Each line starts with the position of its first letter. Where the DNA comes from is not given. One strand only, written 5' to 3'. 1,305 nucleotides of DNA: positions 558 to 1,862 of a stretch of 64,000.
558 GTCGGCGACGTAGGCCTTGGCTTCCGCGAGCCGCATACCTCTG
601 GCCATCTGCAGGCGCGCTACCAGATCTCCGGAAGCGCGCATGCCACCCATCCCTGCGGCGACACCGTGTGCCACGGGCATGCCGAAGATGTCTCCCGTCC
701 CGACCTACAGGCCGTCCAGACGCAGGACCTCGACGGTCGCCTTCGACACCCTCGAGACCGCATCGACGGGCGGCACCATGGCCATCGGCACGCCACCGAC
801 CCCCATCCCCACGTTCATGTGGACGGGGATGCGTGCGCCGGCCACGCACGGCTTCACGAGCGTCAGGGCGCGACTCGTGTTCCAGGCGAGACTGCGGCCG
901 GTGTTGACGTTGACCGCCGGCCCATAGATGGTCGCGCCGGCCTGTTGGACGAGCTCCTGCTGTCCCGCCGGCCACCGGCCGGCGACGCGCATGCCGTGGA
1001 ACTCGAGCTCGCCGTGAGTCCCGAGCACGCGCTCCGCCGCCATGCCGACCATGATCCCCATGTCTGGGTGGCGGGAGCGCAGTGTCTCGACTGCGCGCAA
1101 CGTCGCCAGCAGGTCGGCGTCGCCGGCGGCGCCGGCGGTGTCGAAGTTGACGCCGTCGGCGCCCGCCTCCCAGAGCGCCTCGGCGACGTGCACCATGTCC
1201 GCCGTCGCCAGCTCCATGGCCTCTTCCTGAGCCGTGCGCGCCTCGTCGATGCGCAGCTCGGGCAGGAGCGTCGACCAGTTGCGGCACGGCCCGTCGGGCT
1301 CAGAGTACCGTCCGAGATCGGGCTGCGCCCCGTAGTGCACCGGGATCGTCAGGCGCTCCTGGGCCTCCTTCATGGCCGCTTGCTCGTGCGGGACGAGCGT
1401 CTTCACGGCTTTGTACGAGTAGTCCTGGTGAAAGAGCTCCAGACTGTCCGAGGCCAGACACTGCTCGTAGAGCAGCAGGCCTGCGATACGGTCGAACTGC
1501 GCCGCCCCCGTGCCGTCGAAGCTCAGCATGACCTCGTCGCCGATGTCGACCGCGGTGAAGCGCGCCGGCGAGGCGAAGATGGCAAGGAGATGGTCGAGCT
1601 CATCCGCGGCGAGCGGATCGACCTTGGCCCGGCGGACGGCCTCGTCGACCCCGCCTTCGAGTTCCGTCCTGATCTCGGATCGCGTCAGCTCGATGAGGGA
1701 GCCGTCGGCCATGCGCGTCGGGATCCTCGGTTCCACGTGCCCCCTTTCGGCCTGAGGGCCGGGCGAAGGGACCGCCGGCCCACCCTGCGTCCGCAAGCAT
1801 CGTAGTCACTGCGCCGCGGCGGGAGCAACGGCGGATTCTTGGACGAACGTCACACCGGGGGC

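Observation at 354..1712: In-frame amber codon in an MtbB-family dimethylamine methyltransferase gene (mtbB1): predicted pyrrolysine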

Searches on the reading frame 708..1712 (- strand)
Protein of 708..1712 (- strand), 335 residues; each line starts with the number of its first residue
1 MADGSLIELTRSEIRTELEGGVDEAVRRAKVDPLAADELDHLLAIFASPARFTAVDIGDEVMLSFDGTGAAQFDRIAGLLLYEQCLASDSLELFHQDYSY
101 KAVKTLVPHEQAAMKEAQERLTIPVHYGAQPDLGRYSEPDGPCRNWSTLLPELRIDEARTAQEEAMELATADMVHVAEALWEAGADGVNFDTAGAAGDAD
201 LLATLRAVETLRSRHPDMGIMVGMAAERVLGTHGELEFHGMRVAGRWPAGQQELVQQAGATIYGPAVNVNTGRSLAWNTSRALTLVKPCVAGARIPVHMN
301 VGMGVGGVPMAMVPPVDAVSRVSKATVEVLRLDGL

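Call 17: find_related_loci(query=window:708-1712:-, collection=genome_contigs, flank=10000)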
Query window:708-1712:- (335 aa) in genome_contigs; peptide patterns used: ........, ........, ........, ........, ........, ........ (x = any residue, [..] = any of these).
492 stretches matched a pattern; 54 encode a relative of the query (tblastn E <= 1e-3); 50 distinct loci.
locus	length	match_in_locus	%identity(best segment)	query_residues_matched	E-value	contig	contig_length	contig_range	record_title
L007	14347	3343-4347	90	1-335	0e+0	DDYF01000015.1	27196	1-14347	MAG TPA_asm: Thermoleophilia bacterium UBA2241 UBA2241_contig_3751, whole genome shotgun sequence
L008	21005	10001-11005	87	1-335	0e+0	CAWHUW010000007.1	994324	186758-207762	MAG: uncultured Thermoleophilia bacterium isolate MFD02979.bin.2.124 genome assembly, contig: contig_42112, whole genome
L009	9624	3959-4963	88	1-335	0e+0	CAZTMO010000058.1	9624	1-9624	MAG TPA_asm: uncultured Thermoleophilia bacterium isolate binchicken_co74_431 genome assembly, contig: NODE_13577_length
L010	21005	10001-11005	87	1-335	0e+0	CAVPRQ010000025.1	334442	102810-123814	MAG: uncultured Thermoleophilia bacterium isolate MFD00032.bin.2.201 genome assembly, contig: contig_85797, whole genome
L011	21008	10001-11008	74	1-335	2e-162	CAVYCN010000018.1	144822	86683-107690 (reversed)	MAG: uncultured Actinomycetes bacterium isolate MFD04492.bin.3.7 genome assembly, contig: contig_53381, whole genome sho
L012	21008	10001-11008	72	1-335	2e-159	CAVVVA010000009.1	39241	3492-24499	MAG: uncultured Actinomycetes bacterium isolate MFD03726.bin.2.9 genome assembly, contig: contig_35937, whole genome sho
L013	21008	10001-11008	72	1-335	2e-159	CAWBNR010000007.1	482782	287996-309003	MAG: uncultured Thermoleophilia bacterium isolate MFD01299.bin.2.115 genome assembly, contig: contig_15113, whole genome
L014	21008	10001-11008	72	1-335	8e-158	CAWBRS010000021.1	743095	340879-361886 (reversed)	MAG: uncultured Thermoleophilia bacterium isolate MFD00709.bin.2.166 genome assembly, contig: contig_8763, whole genome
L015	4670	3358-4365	71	1-335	4e-160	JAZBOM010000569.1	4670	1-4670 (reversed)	MAG: Thermoleophilia bacterium isolate bin.663 k117_9909426, whole genome shotgun sequence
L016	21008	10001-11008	70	1-335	6e-156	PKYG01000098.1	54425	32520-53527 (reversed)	MAG: Actinomycetota bacterium isolate palsa_647 73.20120500_P19.4_contig_382, whole genome shotgun sequence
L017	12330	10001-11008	69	1-335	4e-155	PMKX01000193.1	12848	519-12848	MAG: Actinomycetota bacterium isolate fen_672 73.20120600_E1D.40_contig_124687, whole genome shotgun sequence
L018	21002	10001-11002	73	3-335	6e-155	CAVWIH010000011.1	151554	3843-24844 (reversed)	MAG: uncultured Actinomycetes bacterium isolate MFD02138.bin.2.32 genome assembly, contig: contig_15786, whole genome sh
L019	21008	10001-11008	72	1-335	9e-157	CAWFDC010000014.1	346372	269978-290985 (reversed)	MAG: uncultured Thermoleophilia bacterium isolate MFD04716.bin.2.196 genome assembly, contig: contig_74293, whole genome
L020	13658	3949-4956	71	1-335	8e-150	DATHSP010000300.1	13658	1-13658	MAG TPA_asm: Thermoleophilia bacterium isolate SMAG_U16054 k141_330009, whole genome shotgun sequence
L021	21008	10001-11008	68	1-335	5e-149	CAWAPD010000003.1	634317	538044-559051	MAG: uncultured Actinomycetes bacterium isolate MFD04492.bin.1.108 genome assembly, contig: contig_21264, whole genome s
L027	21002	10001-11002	66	3-335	1e-135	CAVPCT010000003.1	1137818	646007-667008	MAG: uncultured Thermoleophilia bacterium isolate MFD00032.bin.2.59 genome assembly, contig: contig_19728, whole genome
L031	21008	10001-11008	61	1-335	9e-132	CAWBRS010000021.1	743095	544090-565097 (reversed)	MAG: uncultured Thermoleophilia bacterium isolate MFD00709.bin.2.166 genome assembly, contig: contig_8763, whole genome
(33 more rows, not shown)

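Call 22: search_protein_families(library=ncbifam, proteins=[L027:11638-12495:-, L027:12492-13646:-, L027:13650-14231:-, L027:14272-15090:-, L027:14361-15521:-, L027:15494-16678:-, L027:16837-18345:-, L027:17047-18390:+, L027:18042-18722:-, L027:19085-19837:-], max_evalue=0.00001)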
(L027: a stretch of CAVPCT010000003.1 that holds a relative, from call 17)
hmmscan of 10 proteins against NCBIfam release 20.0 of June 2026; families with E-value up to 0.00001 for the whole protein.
L027:11638-12495:- (285 aa): 5 families
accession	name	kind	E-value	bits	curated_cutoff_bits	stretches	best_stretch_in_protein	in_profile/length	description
TIGR02367.1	PylS_Cterm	equivalog_domain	4.4e-94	314.3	178.15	1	44-285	1-242/242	pyrrolysine--tRNA(Pyl) ligase large subunit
NF007083.1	PRK09537.1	equivalog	8.2e-68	229.4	550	1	11-284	159-424/425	pyrrolysine--tRNA(Pyl) ligase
NF051887.1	PheS_related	equivalog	1.2e-09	37.7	300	1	88-268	35-225/349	PheS-related mystery ligase SrmL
TIGR00462.1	genX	equivalog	8.8e-08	31.9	286.9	1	150-199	76-127/304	EF-P lysine aminoacylase EpmA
TIGR00442.1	hisS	equivalog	1.1e-06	27.9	286.75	0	73-207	19-157/406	histidine--tRNA ligase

L027:12492-13646:- (384 aa): 11 families
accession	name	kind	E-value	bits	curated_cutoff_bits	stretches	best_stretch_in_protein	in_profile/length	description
TIGR02883.1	spore_cwlD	equivalog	2.2e-26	93.1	221.55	1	197-373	1-189/189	N-acetylmuramoyl-L-alanine amidase CwlD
TIGR02869.1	spore_SleB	equivalog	2.3e-26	92.9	236.5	2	24-90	4-68/201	spore cortex-lytic enzyme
NF007652.1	PRK10319.1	equivalog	7.2e-24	84.5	400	1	191-290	52-152/291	N-acetylmuramoyl-L-alanine amidase AmiA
NF007751.0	PRK10431.1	equivalog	1.1e-19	70.3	532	1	197-294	192-290/445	N-acetylmuramoyl-L-alanine amidase AmiB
NF038267.1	amidase_AmiC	exception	3.6e-17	62.1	700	1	173-304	163-295/407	N-acetylmuramoyl-L-alanine amidase AmiC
NF052335.1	PdgHdaseHSB129560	equivalog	1.2e-16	60.9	500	1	25-166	198-328/330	peptidoglycan hydrolase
NF052336.1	PdgHdaseHSB100310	equivalog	4.1e-16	59.3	500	1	27-91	185-247/316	peptidoglycan hydrolase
NF052377.1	lmo1851_S41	exception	4.7e-11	42.1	725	0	111-171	390-451/468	lmo1851 family serine protease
NF038140.1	amidase_Rv3717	exception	1.2e-09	38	335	1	204-375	47-232/233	Rv3717 family N-acetylmuramoyl-L-alanine amidase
NF004786.0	PRK06132.1-3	equivalog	1.5e-07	30.6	329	0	29-96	217-280/418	hypothetical protein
NF038080.1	PG_bind_siph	domain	2.3e-06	27.8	55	0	28-91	8-75/76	peptidoglycan-binding protein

L027:13650-14231:- (193 aa): 0 families

L027:14272-15090:- (272 aa): 0 families

L027:14361-15521:- (386 aa): 0 families

L027:15494-16678:- (394 aa): 0 families

L027:16837-18345:- (502 aa): 0 families

L027:17047-18390:+ (447 aa): 3 families
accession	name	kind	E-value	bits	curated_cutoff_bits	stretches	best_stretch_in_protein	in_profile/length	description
NF008268.0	PRK11040.1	equivalog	1.5e-51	175.5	438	1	4-446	17-445/446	metalloprotease PmbA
NF008006.0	PRK10735.1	equivalog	6.5e-31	107.3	513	1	48-425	64-446/481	metalloprotease TldD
NF040952.1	Arch_mtprotase_TldD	equivalog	1e-26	93.7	635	1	9-429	4-417/443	zinc metalloprotease TldD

L027:18042-18722:- (226 aa): 0 families

L027:19085-19837:- (250 aa): 0 families

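Call 29: find_homologous_proteins(query=L027:11638-12495:-, max_evalue=1e-20)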
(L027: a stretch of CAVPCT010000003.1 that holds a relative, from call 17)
Query L027:11638-12495:- (285 aa): 2018 proteins with E <= 1e-20 among 8000 candidates; the best 120 are listed.
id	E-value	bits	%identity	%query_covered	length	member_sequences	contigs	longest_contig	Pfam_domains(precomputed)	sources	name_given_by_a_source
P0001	1.6e-187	640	100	100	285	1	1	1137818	PF01409.26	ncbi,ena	-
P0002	2.1e-186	636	99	100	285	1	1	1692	PF01409.26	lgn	-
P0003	2.8e-163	560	90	97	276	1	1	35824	PF01409.26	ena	-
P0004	6.4e-163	559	89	97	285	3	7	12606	PF01409.26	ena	-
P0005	6.5e-160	549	84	100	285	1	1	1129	PF01409.26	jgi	jgi:pyrrolysyl-tRNA synthetase-like protein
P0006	2.0e-159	548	86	98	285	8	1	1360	PF01409.26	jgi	jgi:pyrrolysyl-tRNA synthetase-like protein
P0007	2.3e-158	544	84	100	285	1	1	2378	PF01409.26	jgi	jgi:phenylalanyl-tRNA synthetase alpha chain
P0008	2.1e-155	534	82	100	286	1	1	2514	PF01409.26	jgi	jgi:pyrrolysyl-tRNA synthetase-like protein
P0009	1.9e-147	508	80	98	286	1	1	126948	PF01409.26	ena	-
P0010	3.7e-147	507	80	97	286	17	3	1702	PF01409.26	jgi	jgi:pyrrolysyl-tRNA synthetase-like protein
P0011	3.5e-145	501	80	97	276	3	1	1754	PF01409.26,PF17759.7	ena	-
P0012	2.0e-139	482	77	97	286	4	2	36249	PF01409.26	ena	-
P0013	3.4e-136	471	74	97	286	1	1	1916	PF01409.26,PF17759.7,PF00152.26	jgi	jgi:pyrrolysyl-tRNA synthetase-like protein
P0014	4.5e-136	471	75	97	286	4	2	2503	PF01409.26,PF00152.26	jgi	-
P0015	8.1e-136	470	73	100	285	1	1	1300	PF01409.26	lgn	-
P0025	9.0e-135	467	72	100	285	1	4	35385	PF01409.26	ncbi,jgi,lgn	-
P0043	9.4e-133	460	72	99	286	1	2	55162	PF01409.26,PF17759.7,PF00152.26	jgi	jgi:phenylalanyl-tRNA synthetase alpha chain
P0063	1.3e-131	456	70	100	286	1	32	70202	PF01409.26,PF00152.26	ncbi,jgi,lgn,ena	-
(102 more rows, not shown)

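Call 30: find_encoding_contigs(protein=P0063, flank=10000, max_places=10)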
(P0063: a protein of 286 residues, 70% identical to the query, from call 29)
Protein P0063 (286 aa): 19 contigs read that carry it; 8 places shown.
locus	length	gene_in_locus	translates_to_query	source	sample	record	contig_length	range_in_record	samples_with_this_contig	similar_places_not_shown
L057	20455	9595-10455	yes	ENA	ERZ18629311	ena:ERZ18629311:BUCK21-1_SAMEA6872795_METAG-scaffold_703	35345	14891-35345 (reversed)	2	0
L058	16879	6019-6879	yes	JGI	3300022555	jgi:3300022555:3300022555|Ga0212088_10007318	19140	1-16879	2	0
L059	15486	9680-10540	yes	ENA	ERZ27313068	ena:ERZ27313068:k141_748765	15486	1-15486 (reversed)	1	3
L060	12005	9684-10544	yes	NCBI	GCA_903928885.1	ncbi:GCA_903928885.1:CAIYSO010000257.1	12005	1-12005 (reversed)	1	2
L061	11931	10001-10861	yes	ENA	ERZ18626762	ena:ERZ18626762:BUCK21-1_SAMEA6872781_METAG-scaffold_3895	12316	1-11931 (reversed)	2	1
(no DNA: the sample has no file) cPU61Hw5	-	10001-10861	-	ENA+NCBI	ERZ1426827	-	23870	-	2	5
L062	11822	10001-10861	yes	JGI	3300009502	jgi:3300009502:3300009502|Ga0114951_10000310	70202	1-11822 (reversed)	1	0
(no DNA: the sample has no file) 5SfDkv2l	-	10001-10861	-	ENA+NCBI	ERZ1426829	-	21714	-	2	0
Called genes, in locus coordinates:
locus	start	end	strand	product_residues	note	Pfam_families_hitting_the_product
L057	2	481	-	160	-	?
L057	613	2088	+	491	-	PF01276:OKR_DC_1, PF00266:Aminotran_5 (weak), PF01041:DegT_DnrJ_EryC1 (weak), PF03711:OKR_DC_1_C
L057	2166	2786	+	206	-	PF01789:PsbP (weak)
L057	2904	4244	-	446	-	PF01523:PmbA_TldD_1st, PF19290:PmbA_TldD_2nd, PF19289:PmbA_TldD_3rd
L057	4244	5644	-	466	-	PF01523:PmbA_TldD_1st, PF19290:PmbA_TldD_2nd, PF19289:PmbA_TldD_3rd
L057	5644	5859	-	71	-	-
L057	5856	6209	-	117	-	-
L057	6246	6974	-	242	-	PF12840:HTH_20, PF09339:HTH_IclR (faint)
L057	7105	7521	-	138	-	PF02566:OsmC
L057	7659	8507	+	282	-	PF02673:BacA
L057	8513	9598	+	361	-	PF01471:PG_binding_1, PF01520:Amidase_3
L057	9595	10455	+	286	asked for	PF01409:tRNA-synt_2d (weak), PF00152:tRNA-synt_2 (faint)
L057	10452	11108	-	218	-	PF13489:Methyltransf_23, PF13847:Methyltransf_31 (faint), PF08241:Methyltransf_11, PF08242:Methyltransf_12 (faint), PF13649:Methyltransf_25 (weak)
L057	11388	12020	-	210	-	PF02607:B12-binding_2, PF02310:B12-binding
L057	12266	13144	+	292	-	PF04055:Radical_SAM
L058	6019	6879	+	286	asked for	PF01409:tRNA-synt_2d (weak), PF00152:tRNA-synt_2 (faint)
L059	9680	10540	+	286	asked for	PF01409:tRNA-synt_2d (weak), PF00152:tRNA-synt_2 (faint)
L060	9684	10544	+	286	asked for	PF01409:tRNA-synt_2d (weak), PF00152:tRNA-synt_2 (faint)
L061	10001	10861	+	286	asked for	PF01409:tRNA-synt_2d (weak), PF00152:tRNA-synt_2 (faint)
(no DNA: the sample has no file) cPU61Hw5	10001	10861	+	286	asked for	PF01409:tRNA-synt_2d (weak), PF00152:tRNA-synt_2 (faint)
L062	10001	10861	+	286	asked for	PF01409:tRNA-synt_2d (weak), PF00152:tRNA-synt_2 (faint)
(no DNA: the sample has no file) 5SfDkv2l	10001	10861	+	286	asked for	PF01409:tRNA-synt_2d (weak), PF00152:tRNA-synt_2 (faint)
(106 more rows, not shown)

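Call 34: find_encoding_contigs(protein=P0004, flank=10000, max_places=10)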
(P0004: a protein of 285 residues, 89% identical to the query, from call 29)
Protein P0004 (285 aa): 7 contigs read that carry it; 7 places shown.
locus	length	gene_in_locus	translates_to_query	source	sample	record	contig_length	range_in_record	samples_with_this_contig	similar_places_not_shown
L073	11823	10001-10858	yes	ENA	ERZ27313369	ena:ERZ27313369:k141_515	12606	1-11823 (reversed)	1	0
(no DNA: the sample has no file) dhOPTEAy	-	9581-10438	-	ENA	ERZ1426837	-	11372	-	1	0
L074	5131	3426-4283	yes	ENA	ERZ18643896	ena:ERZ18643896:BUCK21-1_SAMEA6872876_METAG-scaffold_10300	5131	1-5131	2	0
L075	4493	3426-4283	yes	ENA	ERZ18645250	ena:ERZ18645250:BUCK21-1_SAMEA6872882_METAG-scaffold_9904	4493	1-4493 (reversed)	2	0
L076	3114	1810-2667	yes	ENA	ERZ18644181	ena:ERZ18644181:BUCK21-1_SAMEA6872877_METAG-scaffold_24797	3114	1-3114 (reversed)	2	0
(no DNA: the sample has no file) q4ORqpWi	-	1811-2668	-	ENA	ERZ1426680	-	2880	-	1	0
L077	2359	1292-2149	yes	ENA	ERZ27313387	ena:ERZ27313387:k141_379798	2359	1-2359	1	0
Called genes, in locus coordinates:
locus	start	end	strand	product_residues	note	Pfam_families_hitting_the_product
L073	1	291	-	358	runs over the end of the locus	?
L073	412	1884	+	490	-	PF01276:OKR_DC_1, PF00155:Aminotran_1_2 (weak), PF00266:Aminotran_5 (weak), PF01041:DegT_DnrJ_EryC1 (weak), PF03711:OKR_DC_1_C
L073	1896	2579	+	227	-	-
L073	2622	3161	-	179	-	PF00156:Pribosyltran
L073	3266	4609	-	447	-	PF01523:PmbA_TldD_1st, PF19290:PmbA_TldD_2nd, PF19289:PmbA_TldD_3rd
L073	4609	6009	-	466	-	PF01523:PmbA_TldD_1st, PF19290:PmbA_TldD_2nd, PF19289:PmbA_TldD_3rd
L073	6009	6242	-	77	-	-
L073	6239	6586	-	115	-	-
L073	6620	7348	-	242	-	PF12802:MarR_2 (weak), PF12840:HTH_20, PF09339:HTH_IclR (faint)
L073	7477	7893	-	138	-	PF02566:OsmC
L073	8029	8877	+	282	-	PF02673:BacA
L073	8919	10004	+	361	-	PF01471:PG_binding_1, PF01520:Amidase_3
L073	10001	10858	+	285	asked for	PF01409:tRNA-synt_2d (weak)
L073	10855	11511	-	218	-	PF13489:Methyltransf_23, PF13847:Methyltransf_31 (faint), PF13649:Methyltransf_25, PF08241:Methyltransf_11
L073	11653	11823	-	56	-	?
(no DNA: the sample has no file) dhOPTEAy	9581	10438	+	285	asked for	PF01409:tRNA-synt_2d (weak)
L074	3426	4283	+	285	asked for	PF01409:tRNA-synt_2d (weak)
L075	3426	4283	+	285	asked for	PF01409:tRNA-synt_2d (weak)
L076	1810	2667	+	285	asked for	PF01409:tRNA-synt_2d (weak)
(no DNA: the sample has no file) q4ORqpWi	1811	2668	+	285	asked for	PF01409:tRNA-synt_2d (weak)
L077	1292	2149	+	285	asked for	PF01409:tRNA-synt_2d (weak)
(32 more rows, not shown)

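Call 35: find_encoding_contigs(protein=P0025, flank=10000, max_places=10)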
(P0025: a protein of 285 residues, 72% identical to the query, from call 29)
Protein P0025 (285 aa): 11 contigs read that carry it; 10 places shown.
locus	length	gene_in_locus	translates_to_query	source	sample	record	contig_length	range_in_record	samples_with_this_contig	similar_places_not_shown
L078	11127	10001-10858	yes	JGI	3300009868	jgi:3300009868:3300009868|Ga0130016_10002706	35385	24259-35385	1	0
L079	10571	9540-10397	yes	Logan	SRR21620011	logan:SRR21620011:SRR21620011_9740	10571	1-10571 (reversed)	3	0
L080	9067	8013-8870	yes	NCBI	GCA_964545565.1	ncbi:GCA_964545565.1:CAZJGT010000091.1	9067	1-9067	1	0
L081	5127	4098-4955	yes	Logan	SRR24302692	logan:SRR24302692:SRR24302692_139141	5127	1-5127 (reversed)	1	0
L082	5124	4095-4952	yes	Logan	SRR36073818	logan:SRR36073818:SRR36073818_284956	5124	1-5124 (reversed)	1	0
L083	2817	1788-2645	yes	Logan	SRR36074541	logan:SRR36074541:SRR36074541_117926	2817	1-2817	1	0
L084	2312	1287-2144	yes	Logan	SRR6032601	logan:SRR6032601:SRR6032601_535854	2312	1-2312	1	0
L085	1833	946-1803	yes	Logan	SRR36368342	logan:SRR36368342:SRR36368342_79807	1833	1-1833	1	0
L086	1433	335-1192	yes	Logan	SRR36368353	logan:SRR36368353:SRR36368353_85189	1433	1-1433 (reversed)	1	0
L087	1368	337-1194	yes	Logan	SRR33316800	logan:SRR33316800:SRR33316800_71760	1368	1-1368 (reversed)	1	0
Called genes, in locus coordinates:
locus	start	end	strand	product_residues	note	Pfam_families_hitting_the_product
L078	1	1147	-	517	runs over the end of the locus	PF01406:tRNA-synt_1e, PF01921:tRNA-synt_1f (faint), PF09334:tRNA-synt_1g (faint), PF09190:DALR_2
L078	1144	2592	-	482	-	PF00749:tRNA-synt_1c, PF19269:Anticodon_2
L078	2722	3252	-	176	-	PF00156:Pribosyltran (weak)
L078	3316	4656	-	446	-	PF01523:PmbA_TldD_1st, PF19290:PmbA_TldD_2nd, PF19289:PmbA_TldD_3rd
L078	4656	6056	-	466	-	PF01523:PmbA_TldD_1st, PF19290:PmbA_TldD_2nd, PF19289:PmbA_TldD_3rd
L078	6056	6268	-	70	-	-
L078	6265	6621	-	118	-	-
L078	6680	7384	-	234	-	PF12840:HTH_20 (weak)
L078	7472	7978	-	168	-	PF02566:OsmC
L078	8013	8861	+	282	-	PF02673:BacA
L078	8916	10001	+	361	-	PF01471:PG_binding_1, PF01520:Amidase_3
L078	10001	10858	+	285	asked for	PF01409:tRNA-synt_2d (weak)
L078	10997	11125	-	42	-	?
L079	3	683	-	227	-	?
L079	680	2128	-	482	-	PF00749:tRNA-synt_1c, PF19269:Anticodon_2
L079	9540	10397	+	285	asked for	PF01409:tRNA-synt_2d (weak)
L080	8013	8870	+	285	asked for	PF01409:tRNA-synt_2d (weak)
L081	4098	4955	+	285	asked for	PF01409:tRNA-synt_2d (weak)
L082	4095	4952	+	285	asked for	PF01409:tRNA-synt_2d (weak)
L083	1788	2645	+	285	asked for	PF01409:tRNA-synt_2d (weak)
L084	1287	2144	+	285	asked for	PF01409:tRNA-synt_2d (weak)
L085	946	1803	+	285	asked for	PF01409:tRNA-synt_2d (weak)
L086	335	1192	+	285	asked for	PF01409:tRNA-synt_2d (weak)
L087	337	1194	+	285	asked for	PF01409:tRNA-synt_2d (weak)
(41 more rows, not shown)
